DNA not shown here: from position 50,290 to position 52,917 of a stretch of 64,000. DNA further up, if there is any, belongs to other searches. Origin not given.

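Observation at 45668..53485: Uncharacterised eliminase-type glycyl radical enzyme embedded in a mannoside-catabolism operon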

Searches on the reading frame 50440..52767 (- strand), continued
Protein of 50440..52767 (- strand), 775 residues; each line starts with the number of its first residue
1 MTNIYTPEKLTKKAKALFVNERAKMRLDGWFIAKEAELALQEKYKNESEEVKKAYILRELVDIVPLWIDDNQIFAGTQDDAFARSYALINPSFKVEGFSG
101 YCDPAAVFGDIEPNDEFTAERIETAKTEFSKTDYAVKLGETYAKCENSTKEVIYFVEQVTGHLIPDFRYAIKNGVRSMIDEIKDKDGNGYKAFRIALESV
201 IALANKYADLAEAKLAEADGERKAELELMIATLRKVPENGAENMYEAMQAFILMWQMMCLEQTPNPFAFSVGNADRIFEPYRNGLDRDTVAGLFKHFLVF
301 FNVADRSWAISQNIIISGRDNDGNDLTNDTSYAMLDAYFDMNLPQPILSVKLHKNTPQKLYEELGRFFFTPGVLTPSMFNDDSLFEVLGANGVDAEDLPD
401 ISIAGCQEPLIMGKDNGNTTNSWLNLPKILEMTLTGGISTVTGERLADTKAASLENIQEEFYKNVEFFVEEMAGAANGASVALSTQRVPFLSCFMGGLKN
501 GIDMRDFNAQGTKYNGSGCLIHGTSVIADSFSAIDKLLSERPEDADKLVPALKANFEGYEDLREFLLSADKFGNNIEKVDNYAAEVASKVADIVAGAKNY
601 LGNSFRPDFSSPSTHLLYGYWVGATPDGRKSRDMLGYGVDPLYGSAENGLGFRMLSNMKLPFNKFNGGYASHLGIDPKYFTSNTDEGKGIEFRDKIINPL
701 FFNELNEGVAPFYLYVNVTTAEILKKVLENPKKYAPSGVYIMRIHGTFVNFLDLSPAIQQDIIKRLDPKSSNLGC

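Call 49: find_encoding_contigs(protein=P0140, flank=9000, max_places=3)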
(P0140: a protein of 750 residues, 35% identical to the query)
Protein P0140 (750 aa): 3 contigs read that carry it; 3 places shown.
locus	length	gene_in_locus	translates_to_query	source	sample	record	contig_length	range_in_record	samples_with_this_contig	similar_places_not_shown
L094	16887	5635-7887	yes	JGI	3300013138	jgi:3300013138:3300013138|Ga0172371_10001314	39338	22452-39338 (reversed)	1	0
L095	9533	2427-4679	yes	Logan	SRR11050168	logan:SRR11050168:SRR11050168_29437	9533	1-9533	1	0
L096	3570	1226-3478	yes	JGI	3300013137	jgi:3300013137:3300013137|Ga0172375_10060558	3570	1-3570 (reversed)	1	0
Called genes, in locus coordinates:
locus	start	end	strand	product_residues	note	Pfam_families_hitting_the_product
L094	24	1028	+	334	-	PF00370:FGGY_N, PF02782:FGGY_C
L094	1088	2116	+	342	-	PF01116:F_bP_aldolase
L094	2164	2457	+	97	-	-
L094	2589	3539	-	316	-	PF02661:Fic, PF12728:HTH_17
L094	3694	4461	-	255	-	PF08220:HTH_DeoR, PF08279:HTH_11 (weak), PF00455:DeoRC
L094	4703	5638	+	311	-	PF13353:Fer4_12, PF00037:Fer4 (faint), PF12837:Fer4_6 (faint), PF12838:Fer4_7 (weak), PF13187:Fer4_9 (weak), PF04055:Radical_SAM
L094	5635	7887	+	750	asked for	PF02901:PFL-like, PF01228:Gly_radical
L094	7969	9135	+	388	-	PF00016:RuBisCO_large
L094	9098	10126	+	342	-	PF00676:E1_dh, PF02775:TPP_enzyme_C (faint)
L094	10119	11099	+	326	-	PF02779:Transket_pyr, PF02780:Transketolase_C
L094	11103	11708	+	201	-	PF01380:SIS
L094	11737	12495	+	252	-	PF00294:PfkB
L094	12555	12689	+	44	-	-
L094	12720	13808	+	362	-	PF01208:URO-D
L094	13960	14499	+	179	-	PF07385:Lyx_isomer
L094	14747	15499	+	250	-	PF00106:adh_short, PF08659:KR, PF13561:adh_short_C2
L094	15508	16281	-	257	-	PF01925:TauE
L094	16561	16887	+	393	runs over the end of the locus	PF01208:URO-D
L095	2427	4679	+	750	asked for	PF02901:PFL-like, PF01228:Gly_radical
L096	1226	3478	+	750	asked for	PF02901:PFL-like, PF01228:Gly_radical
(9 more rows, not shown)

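Call 51: predict_structure(alignment_id=A1)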
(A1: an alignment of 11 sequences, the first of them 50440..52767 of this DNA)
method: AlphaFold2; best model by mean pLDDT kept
length: 775 residues; sequences in the alignment: 11
mean_pLDDT: 86.7   pTM: 0.89
mean pLDDT of the five models: 86.7, 86.2, 83.7, 83.5, 81.0
residues with pLDDT >= 90: 427; 70-90: 267; 50-70: 65; < 50: 16
segments of 3 or more residues with pLDDT < 50: 90-92, 644-647, 768-775
pLDDT, mean of each block of 10 residues (from residue 1): 90 92 81 92 93 96 91 90 64 55 75 91 93 90 87 80 88 98 95 98 98 95 97 98 97 94 78 95 93 94 66 88 94 96 86 94 93 87 89 93 82 81 91 93 87 94 96 92 90 93 90 86 91 97 95 95 93 87 95 93 86 64 91 75 52 78 83 78 94 87 66 81 90 83 73 78 62 34
secondary structure, 60 per line:
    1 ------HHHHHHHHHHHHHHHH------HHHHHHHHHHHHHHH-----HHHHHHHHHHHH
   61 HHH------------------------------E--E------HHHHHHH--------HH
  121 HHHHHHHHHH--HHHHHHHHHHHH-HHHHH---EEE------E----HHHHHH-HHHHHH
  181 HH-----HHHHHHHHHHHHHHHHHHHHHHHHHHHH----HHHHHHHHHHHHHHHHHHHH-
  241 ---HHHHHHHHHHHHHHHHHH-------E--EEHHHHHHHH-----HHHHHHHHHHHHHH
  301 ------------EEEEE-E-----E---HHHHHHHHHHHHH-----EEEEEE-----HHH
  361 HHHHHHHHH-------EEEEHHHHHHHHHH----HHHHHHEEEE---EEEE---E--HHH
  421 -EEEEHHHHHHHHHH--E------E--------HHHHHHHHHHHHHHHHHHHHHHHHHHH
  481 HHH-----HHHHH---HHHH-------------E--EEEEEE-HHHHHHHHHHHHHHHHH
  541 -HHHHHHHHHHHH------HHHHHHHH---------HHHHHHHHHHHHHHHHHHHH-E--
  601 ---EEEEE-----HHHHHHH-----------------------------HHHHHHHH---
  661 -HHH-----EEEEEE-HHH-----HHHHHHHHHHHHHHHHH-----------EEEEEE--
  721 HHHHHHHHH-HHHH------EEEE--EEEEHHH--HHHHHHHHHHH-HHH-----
elements in order (helices of 4 or more, strands of 3 or more residues): H7-22 H29-43 H49-63 H104-110 H119-130 H133-144 H146-150 E154-156 H168-173 H175-182 H188-215 H220-239 H244-261 H274-281 H287-300 E313-317 H329-341 E347-352 H358-369 E377-380 H381-390 H395-400 E401-404 E408-411 E422-425 H426-435 H454-483 H489-493 H497-500 E517-522 H524-540 H542-553 H560-567 H577-596 E604-608 H614-620 H650-657 E670-675 H685-701 E713-718 H721-729 H731-734 E741-744 E747-750 H756-766

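Call 54: fold_search(model_id=the predicted structure, library=pdb)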
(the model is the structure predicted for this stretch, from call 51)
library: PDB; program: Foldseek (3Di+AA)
matches with E <= 10: 207; with E <= 0.001: 67
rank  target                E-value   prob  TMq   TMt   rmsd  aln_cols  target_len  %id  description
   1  1r8w_A                1.2e-40  1.00  0.83  0.82   4.6       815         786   24  Native structure of the B12-independent glycerol dehydratase from clostridium butyricum (released 2004-06-01)
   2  9rco_A                2.7e-40  1.00  0.84  0.82   3.9       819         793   23  1,2-propanediol dehydratase with 0.1 % glycerol additive (released 2025-06-11)
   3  9rcq_A                3.1e-40  1.00  0.84  0.80   3.9       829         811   22  1,2-propanediol dehydratase with no ligand additives (released 2025-06-11)
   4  2f3o_A                3.6e-40  1.00  0.83  0.83   4.1       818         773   23  Crystal Structure of a glycyl radical enzyme from Archaeoglobus fulgidus (released 2006-03-07)
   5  9rcp_B                2.3e-39  1.00  0.85  0.83   3.8       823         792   22  1,2-propanediol dehydratase with 0.1 % 1,3-propanediol additive (released 2025-06-11)
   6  9rcp_C                3.4e-39  1.00  0.83  0.81   4.0       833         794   22  1,2-propanediol dehydratase with 0.1 % 1,3-propanediol additive (released 2025-06-11)
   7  8yjo_A                4.1e-39  1.00  0.82  0.83   4.6       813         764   23  Structure of E. coli glycyl radical enzyme PflD with bound malonate (released 2024-10-02)
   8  8id0                  7.2e-39  1.00  0.82  0.83   4.7       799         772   24  Crystal structure of PflD bound to 1,5-anhydromannitol-6-phosphate in Streptococcus dysgalactiae subsp. equisimilis (released 2024-10-02)
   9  5i2g_A                2.9e-38  1.00  0.84  0.81   3.9       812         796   23  1,2-propanediol Dehydration in Roseburia inulinivorans; Structural Basis for Substrate and Enantiomer Selectivity (released 2016-06-01)
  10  5i2g_B                3.4e-38  1.00  0.84  0.82   3.8       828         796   22  1,2-propanediol Dehydration in Roseburia inulinivorans; Structural Basis for Substrate and Enantiomer Selectivity (released 2016-06-01)
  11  8iof_C                5.4e-38  1.00  0.82  0.80   4.9       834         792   22  Crystal structure of N-methyl-Cis-4-hydroxy-D-proline dehydratase in Clostridium sp. FS41 (released 2024-03-27)
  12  8iof_A                8.6e-38  1.00  0.83  0.81   4.8       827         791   22  Crystal structure of N-methyl-Cis-4-hydroxy-D-proline dehydratase in Clostridium sp. FS41 (released 2024-03-27)
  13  7vua_A                1.7e-37  1.00  0.84  0.83   4.2       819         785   22  Anaerobic hydroxyproline degradation involving C-N cleavage by a glycyl radical enzyme (released 2022-06-01)
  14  5i2a_A                2.8e-37  1.00  0.83  0.77   3.9       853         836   22  1,2-propanediol Dehydration in Roseburia inulinivorans; Structural Basis for Substrate and Enantiomer Selectivity (released 2016-06-01)
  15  6vxc_A                3.7e-37  1.00  0.83  0.81   4.3       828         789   22  Crystal structure of hydroxyproline dehydratase (HypD) from Clostridioides difficile (released 2020-04-08)
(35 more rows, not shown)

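Call 60: find_encoding_contigs(protein=P0141, flank=9000, max_places=3)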
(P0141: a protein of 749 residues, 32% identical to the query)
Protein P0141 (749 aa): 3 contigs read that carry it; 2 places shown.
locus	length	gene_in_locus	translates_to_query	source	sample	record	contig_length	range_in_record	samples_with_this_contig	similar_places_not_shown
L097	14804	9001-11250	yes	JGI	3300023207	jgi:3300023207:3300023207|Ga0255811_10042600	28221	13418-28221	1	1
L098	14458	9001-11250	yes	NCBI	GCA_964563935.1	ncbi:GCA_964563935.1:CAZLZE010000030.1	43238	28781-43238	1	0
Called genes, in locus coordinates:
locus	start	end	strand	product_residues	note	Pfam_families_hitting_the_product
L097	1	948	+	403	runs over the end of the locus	PF08245:Mur_ligase_M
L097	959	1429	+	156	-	PF14102:Caps_synth_CapC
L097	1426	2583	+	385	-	-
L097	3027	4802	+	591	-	PF00037:Fer4 (faint), PF12797:Fer4_2 (faint), PF13187:Fer4_9 (weak), PF13237:Fer4_10 (weak), PF12837:Fer4_6 (weak), PF02906:Fe_hyd_lg_C, PF04060:FeS (weak), PF00015:MCPsignal, +2 more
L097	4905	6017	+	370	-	PF16269:DUF4922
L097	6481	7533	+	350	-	-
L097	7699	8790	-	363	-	PF05559:DUF763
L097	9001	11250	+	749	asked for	PF02901:PFL-like, PF01228:Gly_radical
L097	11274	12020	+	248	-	PF02311:AraC_binding (faint), PF07883:Cupin_2 (weak), PF12833:HTH_18, PF00165:HTH_AraC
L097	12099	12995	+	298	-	PF01156:IU_nuc_hydro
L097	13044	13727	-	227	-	PF03781:FGE-sulfatase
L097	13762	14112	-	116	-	-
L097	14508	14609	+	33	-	-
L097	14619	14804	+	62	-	?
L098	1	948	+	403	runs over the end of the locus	PF08245:Mur_ligase_M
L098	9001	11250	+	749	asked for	PF02901:PFL-like, PF01228:Gly_radical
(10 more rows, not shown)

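Call 61: find_encoding_contigs(protein=P0143, flank=9000, max_places=3)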
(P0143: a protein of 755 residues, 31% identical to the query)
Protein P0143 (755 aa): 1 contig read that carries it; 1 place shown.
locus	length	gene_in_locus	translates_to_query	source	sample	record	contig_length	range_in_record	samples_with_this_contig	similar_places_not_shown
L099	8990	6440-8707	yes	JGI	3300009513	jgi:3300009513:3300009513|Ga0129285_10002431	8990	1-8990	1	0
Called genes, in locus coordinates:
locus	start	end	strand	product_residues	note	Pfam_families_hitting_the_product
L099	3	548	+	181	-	?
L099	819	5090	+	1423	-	PF01074:Glyco_hydro_38N, PF09261:Alpha-mann_mid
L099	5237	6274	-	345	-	PF01259:SAICAR_synt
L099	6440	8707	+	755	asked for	PF02901:PFL-like, PF01228:Gly_radical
